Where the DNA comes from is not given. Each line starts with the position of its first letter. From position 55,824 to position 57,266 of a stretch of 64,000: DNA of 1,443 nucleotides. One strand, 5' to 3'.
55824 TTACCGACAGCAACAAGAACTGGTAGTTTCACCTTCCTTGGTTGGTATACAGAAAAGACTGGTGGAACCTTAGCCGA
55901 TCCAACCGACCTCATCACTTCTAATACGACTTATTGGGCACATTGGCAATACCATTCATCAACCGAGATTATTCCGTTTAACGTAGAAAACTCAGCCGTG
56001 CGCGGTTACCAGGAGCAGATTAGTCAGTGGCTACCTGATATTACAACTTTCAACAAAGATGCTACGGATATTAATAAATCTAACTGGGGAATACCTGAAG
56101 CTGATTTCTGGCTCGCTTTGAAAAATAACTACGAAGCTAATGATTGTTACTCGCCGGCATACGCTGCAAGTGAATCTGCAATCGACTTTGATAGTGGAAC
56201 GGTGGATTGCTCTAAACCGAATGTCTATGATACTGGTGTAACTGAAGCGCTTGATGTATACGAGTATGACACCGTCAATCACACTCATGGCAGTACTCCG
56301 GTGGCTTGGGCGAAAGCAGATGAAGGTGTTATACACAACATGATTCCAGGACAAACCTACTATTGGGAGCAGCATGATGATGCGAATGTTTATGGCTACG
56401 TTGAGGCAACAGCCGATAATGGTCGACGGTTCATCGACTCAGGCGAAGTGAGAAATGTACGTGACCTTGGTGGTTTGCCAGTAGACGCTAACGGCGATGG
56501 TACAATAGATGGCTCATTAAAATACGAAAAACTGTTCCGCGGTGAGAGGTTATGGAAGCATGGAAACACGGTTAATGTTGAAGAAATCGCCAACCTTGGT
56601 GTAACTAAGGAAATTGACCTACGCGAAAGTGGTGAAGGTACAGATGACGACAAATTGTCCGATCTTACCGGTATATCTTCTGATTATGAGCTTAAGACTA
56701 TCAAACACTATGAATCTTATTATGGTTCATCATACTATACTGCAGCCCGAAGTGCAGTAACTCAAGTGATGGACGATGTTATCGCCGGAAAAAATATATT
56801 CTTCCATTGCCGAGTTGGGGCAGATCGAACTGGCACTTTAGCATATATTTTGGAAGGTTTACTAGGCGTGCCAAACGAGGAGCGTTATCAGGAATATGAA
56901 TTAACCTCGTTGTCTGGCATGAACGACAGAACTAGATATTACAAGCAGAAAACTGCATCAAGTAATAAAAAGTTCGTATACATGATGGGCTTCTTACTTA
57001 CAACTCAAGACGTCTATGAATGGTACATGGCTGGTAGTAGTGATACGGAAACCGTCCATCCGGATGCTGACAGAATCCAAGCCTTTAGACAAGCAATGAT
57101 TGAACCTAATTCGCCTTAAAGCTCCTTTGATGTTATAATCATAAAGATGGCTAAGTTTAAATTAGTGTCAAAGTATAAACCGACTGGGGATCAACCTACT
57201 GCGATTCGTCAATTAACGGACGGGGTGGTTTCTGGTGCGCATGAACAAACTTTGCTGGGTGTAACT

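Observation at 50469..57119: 2216-aa secreted adhesin-like protein with a C-terminal Cys-X5-Arg phosphatase domain and mirrored internal duplications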

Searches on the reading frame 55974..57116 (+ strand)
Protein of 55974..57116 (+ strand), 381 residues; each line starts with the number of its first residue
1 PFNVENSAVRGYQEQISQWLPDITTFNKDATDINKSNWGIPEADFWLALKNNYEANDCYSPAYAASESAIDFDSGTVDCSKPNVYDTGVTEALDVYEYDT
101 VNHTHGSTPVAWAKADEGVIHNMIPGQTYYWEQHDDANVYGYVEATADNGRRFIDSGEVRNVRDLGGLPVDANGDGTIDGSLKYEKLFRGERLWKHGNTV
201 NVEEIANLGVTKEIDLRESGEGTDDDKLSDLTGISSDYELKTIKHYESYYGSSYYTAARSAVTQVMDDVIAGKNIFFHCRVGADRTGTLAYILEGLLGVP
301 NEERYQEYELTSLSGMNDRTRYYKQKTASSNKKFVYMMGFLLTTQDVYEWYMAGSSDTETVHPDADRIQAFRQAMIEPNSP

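Call 11: search_solved_structures(query=window:56001-57116:+, max_evalue=0.01, show_alignments=2)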
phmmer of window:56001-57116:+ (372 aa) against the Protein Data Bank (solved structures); distinct sequences matched with E-value up to 0.01: 1.
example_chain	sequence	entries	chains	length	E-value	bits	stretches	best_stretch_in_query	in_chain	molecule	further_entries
8dhi_A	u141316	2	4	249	0.005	19.3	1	174-306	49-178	TYR_PHOSPHATASE_2 domain-containing protein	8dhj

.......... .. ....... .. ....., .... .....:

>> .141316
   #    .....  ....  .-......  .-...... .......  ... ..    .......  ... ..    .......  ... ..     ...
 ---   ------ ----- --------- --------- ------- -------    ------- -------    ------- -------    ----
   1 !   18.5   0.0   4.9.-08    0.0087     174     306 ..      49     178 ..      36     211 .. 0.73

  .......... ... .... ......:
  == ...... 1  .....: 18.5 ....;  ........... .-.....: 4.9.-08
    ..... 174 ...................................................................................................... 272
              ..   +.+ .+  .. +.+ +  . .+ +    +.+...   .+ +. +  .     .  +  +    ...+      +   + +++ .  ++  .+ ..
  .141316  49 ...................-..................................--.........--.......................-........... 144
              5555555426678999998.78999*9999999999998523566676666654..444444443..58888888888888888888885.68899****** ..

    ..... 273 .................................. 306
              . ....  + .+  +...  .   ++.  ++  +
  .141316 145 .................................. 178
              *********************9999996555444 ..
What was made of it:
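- Closest known: Clostridioides difficile protein tyrosine phosphatase. Different: It is a 249-aa stand-alone protein with the canonical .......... loop (call 11).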

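Call 14: find_homologous_proteins(query=window:55974-57116:+, max_evalue=0.00001)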
Query seq(381 aa) (381 aa): 280 proteins with E <= 0.00001 among 3652 candidates; the best 120 are listed.
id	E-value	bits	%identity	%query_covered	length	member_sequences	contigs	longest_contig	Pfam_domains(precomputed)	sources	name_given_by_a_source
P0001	1.2e-223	760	89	98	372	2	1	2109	PF13350.12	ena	-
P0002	4.4e-121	423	55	99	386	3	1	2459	PF13350.12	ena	-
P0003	2.4e-113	397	54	99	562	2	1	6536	PF13350.12,PF09479.17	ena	-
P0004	1.9e-108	381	52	99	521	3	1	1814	PF13350.12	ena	-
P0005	9.9e-107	376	51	97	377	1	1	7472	PF13350.12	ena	-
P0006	2.8e-100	354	55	84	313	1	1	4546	PF13350.12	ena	-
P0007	1.5e-93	332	47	99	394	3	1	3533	PF13350.12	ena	-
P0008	3.5e-93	331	47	98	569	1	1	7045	PF13350.12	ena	-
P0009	2.3e-89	318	48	93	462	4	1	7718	PF13350.12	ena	-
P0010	1.3e-86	309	51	85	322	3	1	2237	PF13350.12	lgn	-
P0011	5.5e-82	294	47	88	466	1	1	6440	PF13350.12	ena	-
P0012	1.2e-77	280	55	67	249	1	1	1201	PF13350.12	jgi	jgi:protein tyrosine/serine phosphatase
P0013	1.0e-76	277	43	99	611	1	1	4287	PF13350.12,PF09479.17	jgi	jgi:uncharacterized repeat protein (TIGR02543 family)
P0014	7.1e-76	274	53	67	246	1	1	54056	PF13350.12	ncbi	-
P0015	7.8e-76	274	42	97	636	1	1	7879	PF13350.12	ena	-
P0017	1.2e-75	273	52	75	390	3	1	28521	PF13350.12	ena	-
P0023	2.5e-68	249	42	92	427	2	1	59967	PF13350.12,PF02368.25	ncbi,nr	ncbi:MAG: tyrosine-protein phosphatase [Candidatus Saccharibacteria bacterium]|nr:tyrosine-protein p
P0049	4.4e-22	97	33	75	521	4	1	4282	PF13350.12,PF00404.25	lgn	-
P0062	1.1e-17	82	34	53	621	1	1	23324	PF13350.12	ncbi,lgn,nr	ncbi:MAG: tyrosine-protein phosphatase [Alistipes sp.]|nr:tyrosine-protein phosphatase [Candidatus A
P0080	6.3e-16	77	35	59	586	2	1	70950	PF13350.12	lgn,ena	-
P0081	6.4e-16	77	32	67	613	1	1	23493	PF13350.12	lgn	-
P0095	2.0e-14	72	31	68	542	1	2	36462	PF13350.12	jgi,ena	-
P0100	4.5e-14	71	29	81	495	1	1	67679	PF13350.12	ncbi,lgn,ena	-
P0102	5.1e-14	70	35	52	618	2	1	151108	PF13350.12,PF13306.13,PF00404.25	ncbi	-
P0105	1.2e-13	69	33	57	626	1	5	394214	PF13350.12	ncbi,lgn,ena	-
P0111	3.6e-13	68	32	57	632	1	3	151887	PF13350.12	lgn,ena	-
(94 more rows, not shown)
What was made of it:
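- Dockerin-bearing members P0049 and P0102 (call 14).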

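Call 18: search_solved_structures(query=A1, max_evalue=0.01, show_alignments=3)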
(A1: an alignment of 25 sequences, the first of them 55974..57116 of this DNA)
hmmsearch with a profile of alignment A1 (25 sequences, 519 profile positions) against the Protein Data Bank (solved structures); distinct sequences matched with E-value up to 0.01: 2.
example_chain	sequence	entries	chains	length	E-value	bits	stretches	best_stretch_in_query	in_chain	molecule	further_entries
8dhi_A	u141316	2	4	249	7.1e-09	38.6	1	210-381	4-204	TYR_PHOSPHATASE_2 domain-containing protein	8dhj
1ywf_A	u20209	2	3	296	3e-06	30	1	230-353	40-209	PHOSPHOTYROSINE PROTEIN PHOSPHATASE PTPB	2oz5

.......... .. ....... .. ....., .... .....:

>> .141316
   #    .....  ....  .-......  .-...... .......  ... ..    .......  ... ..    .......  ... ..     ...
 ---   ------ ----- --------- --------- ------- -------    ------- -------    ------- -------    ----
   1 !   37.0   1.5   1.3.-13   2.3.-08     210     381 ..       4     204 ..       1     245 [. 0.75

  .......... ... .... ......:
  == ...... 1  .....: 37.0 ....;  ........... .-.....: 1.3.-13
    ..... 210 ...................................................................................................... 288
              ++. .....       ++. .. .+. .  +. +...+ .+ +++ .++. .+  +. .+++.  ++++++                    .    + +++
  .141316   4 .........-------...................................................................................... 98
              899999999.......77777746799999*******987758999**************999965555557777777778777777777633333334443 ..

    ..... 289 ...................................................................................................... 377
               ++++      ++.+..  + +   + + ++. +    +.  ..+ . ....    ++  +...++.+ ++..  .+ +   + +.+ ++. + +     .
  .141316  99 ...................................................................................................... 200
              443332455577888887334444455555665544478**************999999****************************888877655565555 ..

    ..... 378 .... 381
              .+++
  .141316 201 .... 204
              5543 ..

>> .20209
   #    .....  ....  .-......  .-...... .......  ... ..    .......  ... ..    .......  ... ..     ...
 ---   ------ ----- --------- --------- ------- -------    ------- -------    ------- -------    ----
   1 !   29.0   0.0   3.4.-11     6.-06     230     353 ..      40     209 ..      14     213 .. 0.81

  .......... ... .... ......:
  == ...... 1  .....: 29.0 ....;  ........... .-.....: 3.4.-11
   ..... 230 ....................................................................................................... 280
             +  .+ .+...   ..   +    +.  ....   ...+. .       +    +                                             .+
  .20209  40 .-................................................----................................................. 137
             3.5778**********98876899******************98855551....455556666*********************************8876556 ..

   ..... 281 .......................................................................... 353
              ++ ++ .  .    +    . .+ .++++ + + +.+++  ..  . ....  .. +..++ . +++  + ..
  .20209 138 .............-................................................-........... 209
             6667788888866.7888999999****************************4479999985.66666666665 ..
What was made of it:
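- The family profile hits 8dhi at 7e-9 and PtpB 1ywf at 3e-6 (call 18).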

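Call 19: find_related_loci(query=window:55974-57116:+, collection=genome_contigs, flank=10000)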
Query window:55974-57116:+ (381 aa) in genome_contigs; peptide patterns used: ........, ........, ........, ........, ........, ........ (x = any residue, [..] = any of these).
44 stretches matched a pattern; 1 encode a relative of the query (tblastn E <= 1e-3); 1 distinct loci.
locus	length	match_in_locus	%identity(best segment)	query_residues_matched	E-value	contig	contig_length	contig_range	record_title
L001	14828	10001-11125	51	2-375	1e-121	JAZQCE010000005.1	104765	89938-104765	MAG: Candidatus Nanosyncoccus sp. isolate T1900044638_TS20190104.MAGScoT_cleanbin_000077 SGB_1214_k141_1334889, whole ge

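Call 22: search_protein_families(library=pfam, proteins=[L001:5594-11137:+, L001:11167-12363:+, L001:12405-13271:+, L001:4090-4848:+, L001:4864-5406:+], max_evalue=0.001)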
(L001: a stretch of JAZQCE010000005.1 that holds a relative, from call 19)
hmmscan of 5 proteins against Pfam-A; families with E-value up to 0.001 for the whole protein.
L001:5594-11137:+ (1848 aa): 4 families
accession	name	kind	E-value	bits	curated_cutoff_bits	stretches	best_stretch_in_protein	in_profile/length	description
PF09479.16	Flg_new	-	2.1e-60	201.1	27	5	1124-1192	2-65/65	Listeria-Bacteroides repeat domain (List_Bact_rpt)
PF13350.11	Y_phosphatase3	-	9.4e-18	65.5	22.2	1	1636-1801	5-185/240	Tyrosine phosphatase family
PF02368.24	Big_2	-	2.7e-11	43.7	22.8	2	601-672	6-79/79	Bacterial Ig-like domain (group 2)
PF00782.25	DSPc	-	0.00046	20.4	33.5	0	1680-1768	15-96/133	Dual specificity phosphatase, catalytic domain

L001:11167-12363:+ (399 aa): 3 families
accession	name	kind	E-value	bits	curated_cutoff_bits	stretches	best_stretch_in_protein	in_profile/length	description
PF02646.22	RmuC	-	3.3e-68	230.3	26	1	103-392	1-289/291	RmuC family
PF01442.23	Apolipoprotein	-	7.5e-05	23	90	1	39-145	68-173/190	Apolipoprotein A1/A4/E domain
PF04513.17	Baculo_PEP_C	-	0.00037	21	38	0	93-156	35-98/140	Baculovirus polyhedron envelope protein, PEP, C terminus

L001:12405-13271:+ (289 aa): 1 family
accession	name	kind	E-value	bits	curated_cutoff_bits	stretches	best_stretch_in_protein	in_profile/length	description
PF10633.15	NPCBM_assoc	-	0.00024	21.6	24.4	0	81-113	44-76/78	NPCBM-associated, NEW3 domain of alpha-galactosidase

L001:4090-4848:+ (253 aa): 5 families
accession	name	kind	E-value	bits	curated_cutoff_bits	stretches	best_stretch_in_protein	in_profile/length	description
PF13561.12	adh_short_C2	-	1.5e-64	218.3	27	1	15-251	3-236/236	Enoyl-(Acyl carrier protein) reductase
PF00106.31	adh_short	-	5.2e-57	192.9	26.6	1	7-201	1-192/195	short chain dehydrogenase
PF08659.16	KR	-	1.9e-15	57.7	22.6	1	10-152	4-145/180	KR domain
PF13460.12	NAD_binding_10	-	1e-05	25.9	27.2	1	15-213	3-168/184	NAD(P)H-binding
PF01370.27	Epimerase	-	0.00022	21.2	20.9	1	10-197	2-184/240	NAD dependent epimerase/dehydratase family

L001:4864-5406:+ (181 aa): 4 families
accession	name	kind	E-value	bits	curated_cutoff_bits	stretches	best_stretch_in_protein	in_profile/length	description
PF02915.23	Rubrerythrin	-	9.6e-24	84.8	22.8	1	12-129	1-137/137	Rubrerythrin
PF21349.2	RUBY_RBDX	-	1.6e-14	53.5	26.5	1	146-175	1-30/30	Rubrerythrin, rubredoxin-like domain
PF23458.2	DUF7130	-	0.00012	22.4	35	1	131-174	40-83/89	Domain of unknown function (DUF7130)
PF00210.30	Ferritin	-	0.00052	20.4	24.5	0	12-65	2-55/142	Ferritin-like domain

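Call 29: predict_structure(alignment_id=A1)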
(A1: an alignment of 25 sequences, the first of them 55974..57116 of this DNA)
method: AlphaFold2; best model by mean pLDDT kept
length: 381 residues; sequences in the alignment: 25
mean_pLDDT: 90.1   pTM: 0.92
mean pLDDT of the five models: 90.1, 89.4, 88.0, 87.8, 85.1
residues with pLDDT >= 90: 248; 70-90: 116; 50-70: 16; < 50: 1
segments of 3 or more residues with pLDDT < 50: none
pLDDT, mean of each block of 10 residues (from residue 1): 95 92 82 83 91 94 69 90 94 95 93 85 96 95 94 91 96 93 97 78 90 91 82 85 90 93 98 96 92 98 95 89 74 88 96 84 92 93 45
secondary structure, 60 per line:
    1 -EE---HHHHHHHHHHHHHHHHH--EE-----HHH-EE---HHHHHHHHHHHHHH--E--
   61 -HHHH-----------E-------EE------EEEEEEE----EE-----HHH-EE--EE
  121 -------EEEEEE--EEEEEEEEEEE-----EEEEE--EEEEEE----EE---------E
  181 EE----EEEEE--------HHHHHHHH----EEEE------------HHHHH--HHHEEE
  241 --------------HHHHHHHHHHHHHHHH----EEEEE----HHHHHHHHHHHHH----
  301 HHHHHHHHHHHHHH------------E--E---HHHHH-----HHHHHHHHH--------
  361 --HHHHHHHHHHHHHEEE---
elements in order: H7-23 H42-55 H62-65 E93-99 E128-133 E136-146 E152-156 E159-164 E180-182 E187-191 H200-207 E212-215 H228-232 E238-240 H255-270 E275-279 H284-296 H301-314 H334-338 H344-352 H363-375 E376-378
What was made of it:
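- The AF2 model has pLDDT 90 and pTM 0.92 (call 29).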

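Call 33: fold_search(model_id=the predicted structure, library=pdb)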
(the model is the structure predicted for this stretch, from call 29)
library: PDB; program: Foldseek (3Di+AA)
matches with E <= 10: 958; with E <= 0.001: 15
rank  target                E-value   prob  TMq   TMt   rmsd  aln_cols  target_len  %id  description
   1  8dhi_B                2.1e-08  1.00  0.35  0.54   8.2       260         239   17  Crystal Structure of Clostridioides difficile Protein Tyrosine Phosphatase at pH 8.5 (released 2023-07-05)
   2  8dhj_B                3.1e-08  1.00  0.35  0.54   8.5       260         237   17  Crystal structure of Clostridioides difficile Protein Tyrosine Phosphatase at pH 7.5 (released 2023-07-05)
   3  1ywf                  1.7e-07  1.00  0.38  0.58   8.8       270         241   16  Crystal Structure of Mycobacterium Tuberculosis Protein Tyrosine Phosphatase PtpB (released 2005-11-22)
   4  8dhj_A                1.9e-07  1.00  0.38  0.59   7.5       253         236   17  Crystal structure of Clostridioides difficile Protein Tyrosine Phosphatase at pH 7.5 (released 2023-07-05)
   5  8dhi_A                2.7e-07  1.00  0.36  0.55   8.0       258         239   17  Crystal Structure of Clostridioides difficile Protein Tyrosine Phosphatase at pH 8.5 (released 2023-07-05)
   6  2oz5_A                1.4e-06  1.00  0.33  0.46   9.7       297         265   13  Crystal structure of Mycobacterium tuberculosis protein tyrosine phosphatase PtpB in complex with the specific inhibit (released 2007-05-01)
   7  2oz5_B                3.4e-06  1.00  0.35  0.49   7.7       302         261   12  Crystal structure of Mycobacterium tuberculosis protein tyrosine phosphatase PtpB in complex with the specific inhibit (released 2007-05-01)
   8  7mok_A                3.5e-04  1.00  0.27  0.57   7.1       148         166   18  Crystal Structure of Arabidopsis thaliana Plant and Fungi Atypical Dual Specificity Phosphatase 1(AtPFA-DSP1 ) in Comp (released 2022-03-02)
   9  4r0s_B                5.9e-04  1.00  0.27  0.56   9.0       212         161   12  Crystal structure of P. aeruginosa TpbA (released 2015-05-06)
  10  4jmk_A                7.0e-04  1.00  0.24  0.54   8.8       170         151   12  Structure of dusp8 (released 2014-02-26)
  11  6byf_C                7.5e-04  1.00  0.28  0.56   5.8       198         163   14  Crystal structure of the core catalytic domain of PP-IP phosphatase SIW14 from S. cerevisiae in complex with citrate (released 2018-03-21)
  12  2oud                  8.9e-04  1.00  0.27  0.52   9.4       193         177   13  Crystal structure of the catalytic domain of human MKP5 (released 2007-08-07)
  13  7mom_A                9.4e-04  1.00  0.26  0.56   4.7       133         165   18  Crystal Structure of Arabidopsis thaliana Plant and Fungi Atypical Dual Specificity Phosphatase 1(AtPFA-DSP1 ) in comp (released 2022-03-02)
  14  7mod_B                9.4e-04  1.00  0.26  0.57   5.1       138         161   17  Crystal Structure of Arabidopsis thaliana Plant and Fungi Atypical Dual Specificity Phosphatase 1(AtPFA-DSP1 ) Cys150S (released 2022-03-02)
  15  4jmk_B                9.4e-04  1.00  0.23  0.54   8.5       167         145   12  Structure of dusp8 (released 2014-02-26)
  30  4rkk_C                1.8e-03  0.95  0.26  0.31  14.4       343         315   10  Structure of a product bound phosphatase (released 2015-01-07)
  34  4kyq                  2.0e-03  0.94  0.22  0.36  14.4       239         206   13  Structure of a product bound plant phosphatase (released 2013-07-24)
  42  4rkk_A                2.3e-03  0.85  0.24  0.28  14.8       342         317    9  Structure of a product bound phosphatase (released 2015-01-07)
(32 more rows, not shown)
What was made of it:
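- On PTP superfamily (Cys-based phosphatases): The AF2 model has pLDDT 90, and Foldseek matches to PTPs, DSPs and PFA-DSPs have probability 1.00 (calls 29, 33).
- Closest known: Clostridioides difficile protein tyrosine phosphatase. Same: It is the best solved-structure match by sequence profile (7e-9) and by Foldseek (2e-8) (calls 18, 33).
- Closest known: Glucan phosphatases. Same: They appear as weak Foldseek hits (4rkk, 4kyq; E about 2e-3) (call 33).
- Foldseek top hits are 8dhi/8dhj and 1ywf/2oz5 (call 33).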

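Call 60: find_encoding_contigs(protein=P0105, flank=10000, max_places=2)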
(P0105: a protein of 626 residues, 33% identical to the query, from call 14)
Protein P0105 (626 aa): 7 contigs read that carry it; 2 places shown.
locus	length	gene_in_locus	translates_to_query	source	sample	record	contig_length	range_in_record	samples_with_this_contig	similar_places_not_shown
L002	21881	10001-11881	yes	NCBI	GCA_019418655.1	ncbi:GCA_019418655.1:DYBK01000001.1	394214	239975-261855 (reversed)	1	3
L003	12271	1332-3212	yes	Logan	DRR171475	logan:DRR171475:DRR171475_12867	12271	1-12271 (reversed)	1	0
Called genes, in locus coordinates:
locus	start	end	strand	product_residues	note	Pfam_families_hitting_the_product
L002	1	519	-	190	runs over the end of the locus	PF14278:TetR_C_8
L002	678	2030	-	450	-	PF00395:SLH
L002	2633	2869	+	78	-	-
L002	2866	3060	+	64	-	-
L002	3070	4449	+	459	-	PF04466:Terminase_3, PF03237:Terminase_6N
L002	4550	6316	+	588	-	PF16510:P22_portal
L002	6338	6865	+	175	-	-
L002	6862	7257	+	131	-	PF04327:Peptidase_Prp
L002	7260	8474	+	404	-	PF13252:Phage_capsid_3, PF25209:Phage_capsid_4 (weak)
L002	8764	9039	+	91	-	-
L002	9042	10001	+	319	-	-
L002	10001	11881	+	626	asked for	PF13350:Y_phosphatase3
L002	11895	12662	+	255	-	PF01510:Amidase_2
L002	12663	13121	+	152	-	PF05105:Phage_holin_4_1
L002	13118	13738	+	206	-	-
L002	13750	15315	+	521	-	-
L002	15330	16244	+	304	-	-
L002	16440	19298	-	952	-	PF13306:LRR_5, PF00395:SLH (weak)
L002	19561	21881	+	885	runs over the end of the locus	PF13306:LRR_5, PF00395:SLH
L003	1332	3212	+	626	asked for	PF13350:Y_phosphatase3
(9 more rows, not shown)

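Call 61: find_encoding_contigs(protein=P0081, flank=10000, max_places=2)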
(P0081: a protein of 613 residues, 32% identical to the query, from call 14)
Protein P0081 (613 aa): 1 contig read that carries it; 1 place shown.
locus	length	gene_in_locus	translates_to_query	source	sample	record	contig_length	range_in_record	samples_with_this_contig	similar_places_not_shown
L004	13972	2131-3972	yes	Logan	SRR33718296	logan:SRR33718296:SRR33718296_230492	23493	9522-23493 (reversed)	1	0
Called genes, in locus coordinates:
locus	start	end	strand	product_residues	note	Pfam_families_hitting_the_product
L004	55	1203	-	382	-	PF14907:NTP_transf_5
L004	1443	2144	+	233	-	-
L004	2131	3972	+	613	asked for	PF13350:Y_phosphatase3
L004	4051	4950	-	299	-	-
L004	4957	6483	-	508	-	-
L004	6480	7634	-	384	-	-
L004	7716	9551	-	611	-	PF13350:Y_phosphatase3, PF03162:Y_phosphatase2 (weak)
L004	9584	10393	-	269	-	PF04991:LicD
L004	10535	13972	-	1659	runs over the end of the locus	PF09992:NAGPA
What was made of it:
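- One non-phage locus places two paralogues beside LicD and a NAGPA phosphodiester glycosidase (call 61).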
